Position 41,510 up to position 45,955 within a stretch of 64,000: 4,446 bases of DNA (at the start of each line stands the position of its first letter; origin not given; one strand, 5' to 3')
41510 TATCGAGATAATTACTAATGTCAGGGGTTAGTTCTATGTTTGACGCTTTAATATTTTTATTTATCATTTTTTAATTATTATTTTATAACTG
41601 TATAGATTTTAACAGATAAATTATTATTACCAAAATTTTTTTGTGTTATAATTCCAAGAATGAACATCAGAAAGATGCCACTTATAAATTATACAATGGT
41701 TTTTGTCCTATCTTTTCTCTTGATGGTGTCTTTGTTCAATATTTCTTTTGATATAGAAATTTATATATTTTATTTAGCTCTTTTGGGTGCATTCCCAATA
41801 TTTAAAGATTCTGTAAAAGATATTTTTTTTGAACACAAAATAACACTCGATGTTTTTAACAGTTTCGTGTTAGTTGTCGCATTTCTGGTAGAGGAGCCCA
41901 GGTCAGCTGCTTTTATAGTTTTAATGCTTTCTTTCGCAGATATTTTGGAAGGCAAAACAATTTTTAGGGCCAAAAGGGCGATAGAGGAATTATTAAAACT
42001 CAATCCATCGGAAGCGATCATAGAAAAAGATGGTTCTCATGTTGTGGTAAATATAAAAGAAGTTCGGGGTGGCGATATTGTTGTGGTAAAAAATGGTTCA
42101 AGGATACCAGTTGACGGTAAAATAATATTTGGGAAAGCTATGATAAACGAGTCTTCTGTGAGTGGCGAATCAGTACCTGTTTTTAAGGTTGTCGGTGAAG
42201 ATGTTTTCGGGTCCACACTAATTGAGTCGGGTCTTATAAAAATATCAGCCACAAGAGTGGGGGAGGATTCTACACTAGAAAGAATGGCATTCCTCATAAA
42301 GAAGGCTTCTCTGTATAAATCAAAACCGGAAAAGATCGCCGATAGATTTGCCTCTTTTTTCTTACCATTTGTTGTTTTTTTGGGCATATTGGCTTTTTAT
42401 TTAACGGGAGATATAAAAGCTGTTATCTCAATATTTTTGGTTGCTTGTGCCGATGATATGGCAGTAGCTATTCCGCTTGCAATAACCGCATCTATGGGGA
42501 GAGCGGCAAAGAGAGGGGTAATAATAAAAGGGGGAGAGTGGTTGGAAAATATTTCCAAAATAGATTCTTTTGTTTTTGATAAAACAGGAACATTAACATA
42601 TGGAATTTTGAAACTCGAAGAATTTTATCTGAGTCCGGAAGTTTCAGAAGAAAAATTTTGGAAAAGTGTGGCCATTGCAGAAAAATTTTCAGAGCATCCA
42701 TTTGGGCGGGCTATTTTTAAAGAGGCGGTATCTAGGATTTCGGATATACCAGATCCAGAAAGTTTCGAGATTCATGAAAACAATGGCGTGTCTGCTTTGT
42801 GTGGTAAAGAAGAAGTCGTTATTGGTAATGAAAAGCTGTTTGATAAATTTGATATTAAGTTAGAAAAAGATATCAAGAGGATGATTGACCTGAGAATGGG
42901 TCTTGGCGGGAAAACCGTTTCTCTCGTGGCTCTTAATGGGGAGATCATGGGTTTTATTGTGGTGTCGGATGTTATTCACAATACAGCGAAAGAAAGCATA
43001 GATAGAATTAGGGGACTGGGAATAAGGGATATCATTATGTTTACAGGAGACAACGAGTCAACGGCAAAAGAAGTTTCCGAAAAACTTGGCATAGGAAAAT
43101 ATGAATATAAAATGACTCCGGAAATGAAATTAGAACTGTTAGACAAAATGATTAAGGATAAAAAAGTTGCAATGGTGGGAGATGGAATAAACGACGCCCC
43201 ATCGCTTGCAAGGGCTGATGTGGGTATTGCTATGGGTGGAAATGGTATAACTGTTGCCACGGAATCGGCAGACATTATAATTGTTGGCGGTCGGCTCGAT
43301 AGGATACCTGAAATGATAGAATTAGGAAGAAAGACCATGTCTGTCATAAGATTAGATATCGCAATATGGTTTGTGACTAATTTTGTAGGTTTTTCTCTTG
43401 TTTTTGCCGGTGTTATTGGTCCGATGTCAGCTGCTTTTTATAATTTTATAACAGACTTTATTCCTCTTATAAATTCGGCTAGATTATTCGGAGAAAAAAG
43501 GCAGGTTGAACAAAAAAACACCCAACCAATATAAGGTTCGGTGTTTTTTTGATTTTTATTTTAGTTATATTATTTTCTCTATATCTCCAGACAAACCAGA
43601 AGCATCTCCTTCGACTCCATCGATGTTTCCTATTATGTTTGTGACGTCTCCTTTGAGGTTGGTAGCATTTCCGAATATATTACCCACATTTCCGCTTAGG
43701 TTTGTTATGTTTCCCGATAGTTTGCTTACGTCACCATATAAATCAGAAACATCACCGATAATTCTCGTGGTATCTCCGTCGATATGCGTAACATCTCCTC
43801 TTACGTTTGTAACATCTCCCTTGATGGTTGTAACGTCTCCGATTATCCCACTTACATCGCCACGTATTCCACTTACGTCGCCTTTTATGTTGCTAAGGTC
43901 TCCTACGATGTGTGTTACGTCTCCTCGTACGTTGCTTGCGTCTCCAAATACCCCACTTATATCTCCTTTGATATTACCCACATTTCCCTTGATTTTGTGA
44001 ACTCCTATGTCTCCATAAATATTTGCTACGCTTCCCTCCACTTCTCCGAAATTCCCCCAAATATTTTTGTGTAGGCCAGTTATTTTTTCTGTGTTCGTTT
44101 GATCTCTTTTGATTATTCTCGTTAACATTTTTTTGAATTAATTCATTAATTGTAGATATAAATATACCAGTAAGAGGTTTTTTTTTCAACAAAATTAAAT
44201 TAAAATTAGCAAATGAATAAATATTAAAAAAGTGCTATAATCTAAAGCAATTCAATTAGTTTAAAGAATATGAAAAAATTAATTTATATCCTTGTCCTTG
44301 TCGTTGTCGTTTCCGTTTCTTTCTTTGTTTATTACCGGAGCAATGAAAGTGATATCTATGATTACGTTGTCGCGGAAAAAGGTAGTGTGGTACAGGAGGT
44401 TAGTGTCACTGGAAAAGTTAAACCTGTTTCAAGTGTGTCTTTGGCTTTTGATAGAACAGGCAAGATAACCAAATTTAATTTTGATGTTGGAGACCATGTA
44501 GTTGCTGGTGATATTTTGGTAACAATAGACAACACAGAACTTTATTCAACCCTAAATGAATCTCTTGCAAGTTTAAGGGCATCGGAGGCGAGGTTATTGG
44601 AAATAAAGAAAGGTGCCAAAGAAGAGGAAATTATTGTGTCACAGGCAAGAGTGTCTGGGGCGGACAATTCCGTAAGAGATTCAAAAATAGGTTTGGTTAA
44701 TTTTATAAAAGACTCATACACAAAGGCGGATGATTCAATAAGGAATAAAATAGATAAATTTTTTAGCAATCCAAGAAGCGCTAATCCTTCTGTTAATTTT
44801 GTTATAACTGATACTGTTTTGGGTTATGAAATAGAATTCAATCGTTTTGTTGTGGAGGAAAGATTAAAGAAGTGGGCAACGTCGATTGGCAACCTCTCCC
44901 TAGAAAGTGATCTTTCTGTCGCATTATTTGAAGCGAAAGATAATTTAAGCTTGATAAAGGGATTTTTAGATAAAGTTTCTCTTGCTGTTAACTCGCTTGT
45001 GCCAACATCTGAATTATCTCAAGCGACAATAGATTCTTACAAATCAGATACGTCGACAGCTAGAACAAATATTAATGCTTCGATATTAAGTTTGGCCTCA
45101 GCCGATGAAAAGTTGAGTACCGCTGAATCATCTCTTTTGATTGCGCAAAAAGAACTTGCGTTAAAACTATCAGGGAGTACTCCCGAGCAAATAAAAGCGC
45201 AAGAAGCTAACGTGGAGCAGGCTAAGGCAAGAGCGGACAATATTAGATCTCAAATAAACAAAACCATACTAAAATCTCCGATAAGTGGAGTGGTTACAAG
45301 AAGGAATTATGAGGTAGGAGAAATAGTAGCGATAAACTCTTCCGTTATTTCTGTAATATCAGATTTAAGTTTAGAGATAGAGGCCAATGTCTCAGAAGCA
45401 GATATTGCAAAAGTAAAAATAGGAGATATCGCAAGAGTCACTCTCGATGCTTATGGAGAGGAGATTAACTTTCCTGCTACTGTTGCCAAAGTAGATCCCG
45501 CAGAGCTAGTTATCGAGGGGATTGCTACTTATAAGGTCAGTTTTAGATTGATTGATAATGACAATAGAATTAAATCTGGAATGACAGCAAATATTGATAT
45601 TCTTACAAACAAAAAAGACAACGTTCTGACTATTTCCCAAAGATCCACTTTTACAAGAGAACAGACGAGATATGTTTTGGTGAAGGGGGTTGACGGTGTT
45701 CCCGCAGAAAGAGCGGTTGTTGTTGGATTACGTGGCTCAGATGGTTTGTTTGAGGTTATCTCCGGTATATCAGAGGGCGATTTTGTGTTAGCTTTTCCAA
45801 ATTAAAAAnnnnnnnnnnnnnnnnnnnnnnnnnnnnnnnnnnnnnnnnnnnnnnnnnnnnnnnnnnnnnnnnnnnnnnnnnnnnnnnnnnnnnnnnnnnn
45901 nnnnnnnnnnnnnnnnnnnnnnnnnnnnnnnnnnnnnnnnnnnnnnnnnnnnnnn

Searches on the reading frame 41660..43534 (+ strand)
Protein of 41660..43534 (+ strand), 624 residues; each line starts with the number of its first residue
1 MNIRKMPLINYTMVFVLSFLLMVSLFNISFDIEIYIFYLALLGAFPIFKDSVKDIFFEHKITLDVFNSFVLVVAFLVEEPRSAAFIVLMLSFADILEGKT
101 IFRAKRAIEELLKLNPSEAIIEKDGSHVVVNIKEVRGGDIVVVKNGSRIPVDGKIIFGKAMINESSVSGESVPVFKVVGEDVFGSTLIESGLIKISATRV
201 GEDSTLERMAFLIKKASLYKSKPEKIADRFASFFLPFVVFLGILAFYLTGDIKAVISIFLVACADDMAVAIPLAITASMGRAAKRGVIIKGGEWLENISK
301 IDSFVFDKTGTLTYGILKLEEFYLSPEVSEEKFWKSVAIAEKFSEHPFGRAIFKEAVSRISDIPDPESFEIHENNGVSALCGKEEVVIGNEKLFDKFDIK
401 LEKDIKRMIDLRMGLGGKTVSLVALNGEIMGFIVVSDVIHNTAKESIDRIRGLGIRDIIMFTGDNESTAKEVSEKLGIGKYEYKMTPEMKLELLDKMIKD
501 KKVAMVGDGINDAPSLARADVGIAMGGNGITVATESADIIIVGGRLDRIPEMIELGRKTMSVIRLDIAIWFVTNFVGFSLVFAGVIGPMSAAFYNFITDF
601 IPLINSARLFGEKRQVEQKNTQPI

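Call 21: search_protein_families(library=pfam, proteins=[window:41660-43534:+], max_evalue=0.001)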
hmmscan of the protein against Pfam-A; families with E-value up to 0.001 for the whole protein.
window:41660-43534:+ (624 aa): 2 families
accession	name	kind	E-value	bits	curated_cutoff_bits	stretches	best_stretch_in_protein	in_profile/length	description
PF00122.25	E1-E2_ATPase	-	3.7e-39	134.5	28.1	1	114-285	2-181/181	E1-E2 ATPase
PF00702.32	Hydrolase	-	5e-27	96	26.4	1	301-520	1-191/191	haloacid dehalogenase-like hydrolase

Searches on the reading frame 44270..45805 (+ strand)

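Call 21: search_protein_families(library=pfam, proteins=[window:44270-45805:+], max_evalue=0.001)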
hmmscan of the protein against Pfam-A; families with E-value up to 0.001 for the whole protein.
window:44270-45805:+ (511 aa): 2 families
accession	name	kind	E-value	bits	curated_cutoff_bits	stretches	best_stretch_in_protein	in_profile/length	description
PF16576.10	HlyD_D23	-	6.3e-15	55.5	30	1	282-440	56-214/214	Barrel-sandwich domain of CusB or HlyD membrane-fusion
PF13437.12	HlyD_3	-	3e-13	50.9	22.2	1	334-430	2-96/106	HlyD family secretion protein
